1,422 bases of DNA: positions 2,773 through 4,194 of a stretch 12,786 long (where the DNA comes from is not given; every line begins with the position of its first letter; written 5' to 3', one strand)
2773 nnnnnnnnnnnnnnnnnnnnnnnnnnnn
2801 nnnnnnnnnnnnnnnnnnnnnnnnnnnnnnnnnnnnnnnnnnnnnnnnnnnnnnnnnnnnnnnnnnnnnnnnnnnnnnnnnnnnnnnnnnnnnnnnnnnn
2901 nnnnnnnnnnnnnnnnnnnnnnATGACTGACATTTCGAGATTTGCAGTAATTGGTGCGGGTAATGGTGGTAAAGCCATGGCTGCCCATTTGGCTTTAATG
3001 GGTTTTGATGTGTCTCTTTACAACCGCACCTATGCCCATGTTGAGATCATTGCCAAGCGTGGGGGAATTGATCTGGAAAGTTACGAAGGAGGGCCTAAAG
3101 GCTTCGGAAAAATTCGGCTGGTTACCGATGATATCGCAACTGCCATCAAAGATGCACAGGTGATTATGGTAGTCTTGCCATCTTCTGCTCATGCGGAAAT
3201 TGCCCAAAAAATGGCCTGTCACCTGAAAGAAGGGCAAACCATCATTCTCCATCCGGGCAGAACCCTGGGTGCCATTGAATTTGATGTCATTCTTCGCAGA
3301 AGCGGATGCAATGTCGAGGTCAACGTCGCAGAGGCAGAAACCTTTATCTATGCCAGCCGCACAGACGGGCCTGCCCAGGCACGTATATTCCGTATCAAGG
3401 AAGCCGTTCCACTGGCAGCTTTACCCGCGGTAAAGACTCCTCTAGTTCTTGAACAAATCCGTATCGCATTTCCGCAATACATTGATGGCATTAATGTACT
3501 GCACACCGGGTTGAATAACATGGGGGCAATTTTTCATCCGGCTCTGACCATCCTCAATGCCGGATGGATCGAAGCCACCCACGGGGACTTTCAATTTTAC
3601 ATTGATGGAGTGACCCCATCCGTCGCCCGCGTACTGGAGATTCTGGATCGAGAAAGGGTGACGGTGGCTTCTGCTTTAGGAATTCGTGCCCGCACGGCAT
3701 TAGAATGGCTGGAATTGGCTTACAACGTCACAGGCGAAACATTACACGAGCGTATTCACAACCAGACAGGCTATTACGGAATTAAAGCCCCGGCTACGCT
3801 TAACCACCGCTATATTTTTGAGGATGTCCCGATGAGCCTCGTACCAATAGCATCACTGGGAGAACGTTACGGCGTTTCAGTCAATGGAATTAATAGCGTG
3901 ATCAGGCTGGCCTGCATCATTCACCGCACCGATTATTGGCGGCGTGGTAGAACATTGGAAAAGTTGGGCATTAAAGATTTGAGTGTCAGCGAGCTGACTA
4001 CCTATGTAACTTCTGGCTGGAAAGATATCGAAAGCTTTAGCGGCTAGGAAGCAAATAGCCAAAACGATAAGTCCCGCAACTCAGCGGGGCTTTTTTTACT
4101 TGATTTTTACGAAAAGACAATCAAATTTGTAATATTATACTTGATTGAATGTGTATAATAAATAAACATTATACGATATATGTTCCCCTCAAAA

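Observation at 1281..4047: Single-chain B12-domain/mutase-like fusion translationally coupled to an opine-dehydrogenase-family enzyme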

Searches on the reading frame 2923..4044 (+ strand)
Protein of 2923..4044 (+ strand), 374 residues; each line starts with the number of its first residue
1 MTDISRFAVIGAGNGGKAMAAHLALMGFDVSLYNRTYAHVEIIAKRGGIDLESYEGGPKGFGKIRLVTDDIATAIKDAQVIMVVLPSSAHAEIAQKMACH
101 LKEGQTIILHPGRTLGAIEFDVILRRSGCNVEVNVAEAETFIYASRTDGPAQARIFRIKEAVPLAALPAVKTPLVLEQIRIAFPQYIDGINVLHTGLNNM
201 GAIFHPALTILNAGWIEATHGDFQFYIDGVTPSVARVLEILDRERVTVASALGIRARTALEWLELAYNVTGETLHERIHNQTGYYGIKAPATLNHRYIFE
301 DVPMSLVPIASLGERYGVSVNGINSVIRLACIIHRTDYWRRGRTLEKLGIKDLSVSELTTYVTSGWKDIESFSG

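Call 3: search_protein_families(library=pfam, proteins=[window:2923-4044:+], max_evalue=1)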
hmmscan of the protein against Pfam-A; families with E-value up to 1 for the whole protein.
window:2923-4044:+ (374 aa): 15 families
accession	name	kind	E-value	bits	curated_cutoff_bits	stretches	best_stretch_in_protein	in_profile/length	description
PF02317.23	Octopine_DH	-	2.3e-47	161.2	30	1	191-333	4-149/150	NAD/NADP octopine/nopaline dehydrogenase, alpha-helical domain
PF01210.29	NAD_Gly3P_dh_N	-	5.4e-10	39.9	23.1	1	8-108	3-100/158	NAD-dependent glycerol-3-phosphate dehydrogenase N-terminus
PF03446.21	NAD_binding_2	-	1.5e-09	38.5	21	1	7-109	2-91/161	NAD binding domain of 6-phosphogluconate dehydrogenase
PF07991.19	KARI_N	-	3e-06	27.3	20.6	1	7-128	7-109/165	Acetohydroxy acid isomeroreductase, NADPH-binding domain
PF02558.23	ApbA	-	1.2e-05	25.5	22.2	1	8-109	2-98/150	Ketopantoate reductase PanE/ApbA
PF03807.23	F420_oxidored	-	0.00018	22.5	21.6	1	7-108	2-89/94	NADP oxidoreductase coenzyme F420-dependent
PF01488.26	Shikimate_DH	-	0.00066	20.2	24.3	1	6-47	14-56/138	Shikimate / quinate 5-dehydrogenase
PF02826.25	2-Hacid_dh_C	-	0.0061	16.4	25.1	1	6-41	38-73/178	D-isomer specific 2-hydroxyacid dehydrogenase, NAD binding domain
PF02153.23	PDH_N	-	0.0093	15.9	26.5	1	68-108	37-76/154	Prephenate dehydrogenase, nucleotide-binding domain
PF02737.24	3HCDH_N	-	0.054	13.8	22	1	8-45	3-40/180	3-hydroxyacyl-CoA dehydrogenase, NAD binding domain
PF01408.29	GFO_IDH_MocA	-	0.058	14.5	24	1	6-100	2-85/120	Oxidoreductase family, NAD-binding Rossmann fold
PF22616.2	HMD_N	-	0.072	12.9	27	1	67-126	131-189/239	HMD N-terminal domain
PF07992.20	Pyr_redox_2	-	0.12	12.2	26.1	1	7-42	3-40/291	Pyridine nucleotide-disulphide oxidoreductase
PF13450.12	NAD_binding_8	-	0.14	12.9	21.9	1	9-34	1-26/68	NAD(P)-binding Rossmann-like domain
PF01134.28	GIDA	-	0.25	10.8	22.1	1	8-37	3-32/391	Glucose inhibited division protein A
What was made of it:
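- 2923..4047 (+): ORF B: 374-aa NAD(P)-dependent opine dehydrogenase family enzyme. PF02317 E 2e-47 (call 3).
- On Opine dehydrogenase family (ORF B): PF02317 scores 161 bits against a cut-off of 30, and NAD_Gly3P_dh_N scores 39.9 against 23.1 (call 3).
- Checked: ORF B: it matches Octopine_DH at E 2e-47 (call 3).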

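Call 4: search_protein_families(library=ncbifam, proteins=[window:2923-4044:+], max_evalue=1)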
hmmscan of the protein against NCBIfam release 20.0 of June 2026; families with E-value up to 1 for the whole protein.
window:2923-4044:+ (374 aa): 49 families (the best 25 are shown)
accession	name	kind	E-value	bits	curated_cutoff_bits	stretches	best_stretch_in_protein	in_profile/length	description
NF000942.0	PRK00094.1-4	subfamily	9.7e-09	34.8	257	1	6-109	4-104/334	NAD(P)H-dependent glycerol-3-phosphate dehydrogenase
NF000946.0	PRK00094.2-4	equivalog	1.1e-08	34.5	455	1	1-108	1-105/342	NAD(P)H-dependent glycerol-3-phosphate dehydrogenase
NF000941.0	PRK00094.1-3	equivalog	1.9e-08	33.9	423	1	6-110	3-103/336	NAD(P)H-dependent glycerol-3-phosphate dehydrogenase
NF006083.0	PRK08229.1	equivalog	7.6e-08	31.7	371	1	6-108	4-104/341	2-dehydropantoate 2-reductase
NF000939.0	PRK00094.1-1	equivalog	9.5e-08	31.5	473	1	5-108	6-106/339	NAD(P)H-dependent glycerol-3-phosphate dehydrogenase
NF000940.0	PRK00094.1-2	subfamily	1.6e-07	31.1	202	1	6-108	2-100/330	NAD(P)H-dependent glycerol-3-phosphate dehydrogenase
NF000944.0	PRK00094.2-2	equivalog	7.2e-06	25.1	603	1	6-107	22-120/371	NAD(P)H-dependent glycerol-3-phosphate dehydrogenase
NF011211.0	PRK14618.1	equivalog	7.3e-06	25.4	489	1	4-97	4-94/328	NAD(P)H-dependent glycerol-3-phosphate dehydrogenase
TIGR00745.1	apbA_panE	subfamily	2.2e-05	23.9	141.35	1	6-109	1-100/305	2-dehydropantoate 2-reductase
NF005089.0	PRK06522.1-4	subfamily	6.4e-05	22.5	223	1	6-108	2-98/326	2-dehydropantoate 2-reductase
NF004017.0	PRK05479.1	equivalog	7.2e-05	21.7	336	1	6-131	19-125/337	ketol-acid reductoisomerase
NF000947.0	PRK00094.2-5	equivalog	0.0002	20.9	251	1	3-100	3-96/323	NAD(P)H-dependent glycerol-3-phosphate dehydrogenase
NF006802.0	PRK09310.1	equivalog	0.00022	20.2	598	1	5-46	333-374/477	bifunctional 3-dehydroquinate dehydratase/shikimate dehydrogenase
TIGR00507.1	aroE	equivalog_domain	0.00059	19.1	200.2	1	6-46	119-159/270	shikimate dehydrogenase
NF005694.0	PRK07502.1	equivalog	0.00098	18.4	409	1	66-107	55-96/310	prephenate/arogenate dehydrogenase family protein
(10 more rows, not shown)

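Call 24: search_solved_structures(query=window:2923-4044:+, max_evalue=0.01, show_alignments=1)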
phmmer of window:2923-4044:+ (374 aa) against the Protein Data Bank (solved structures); distinct sequences matched with E-value up to 0.01: 2.
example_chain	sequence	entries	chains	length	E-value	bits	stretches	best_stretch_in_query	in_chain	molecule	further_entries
1bg6_A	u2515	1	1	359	1.9e-78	267.2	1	4-358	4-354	N-(1-D-CARBOXYLETHYL)-L-NORVALINE DEHYDROGENASE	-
4d3s_A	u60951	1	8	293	0.0048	19.1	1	7-61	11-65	IMINE REDUCTASE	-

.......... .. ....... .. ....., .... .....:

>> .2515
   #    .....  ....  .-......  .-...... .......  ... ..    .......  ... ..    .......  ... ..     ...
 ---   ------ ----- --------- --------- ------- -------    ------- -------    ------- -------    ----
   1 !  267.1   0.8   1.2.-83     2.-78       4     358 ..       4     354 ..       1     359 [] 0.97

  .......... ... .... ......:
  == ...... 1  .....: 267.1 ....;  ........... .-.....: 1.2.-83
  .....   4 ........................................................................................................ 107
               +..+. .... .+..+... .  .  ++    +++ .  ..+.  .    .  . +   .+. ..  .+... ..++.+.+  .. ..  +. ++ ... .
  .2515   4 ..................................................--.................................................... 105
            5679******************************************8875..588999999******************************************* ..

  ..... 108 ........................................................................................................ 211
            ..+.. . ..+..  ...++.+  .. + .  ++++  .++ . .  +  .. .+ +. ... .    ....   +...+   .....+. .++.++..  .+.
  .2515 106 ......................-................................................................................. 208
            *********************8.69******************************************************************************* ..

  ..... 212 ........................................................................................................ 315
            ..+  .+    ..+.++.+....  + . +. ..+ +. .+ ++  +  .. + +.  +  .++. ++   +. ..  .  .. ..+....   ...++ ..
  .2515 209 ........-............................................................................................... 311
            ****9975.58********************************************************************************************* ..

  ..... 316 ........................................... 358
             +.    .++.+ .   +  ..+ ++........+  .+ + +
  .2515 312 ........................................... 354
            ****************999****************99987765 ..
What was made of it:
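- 2923..4047 (+): CENDH 1bg6 E 2e-78 over aa 4-358 (call 24).
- Opine dehydrogenases are reversible, and CENDH comes from a soil bacterium that degrades such compounds (established knowledge; match in call 24). The partner is an opine dehydrogenase, not a diamino-acid dehydrogenase (call 24).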
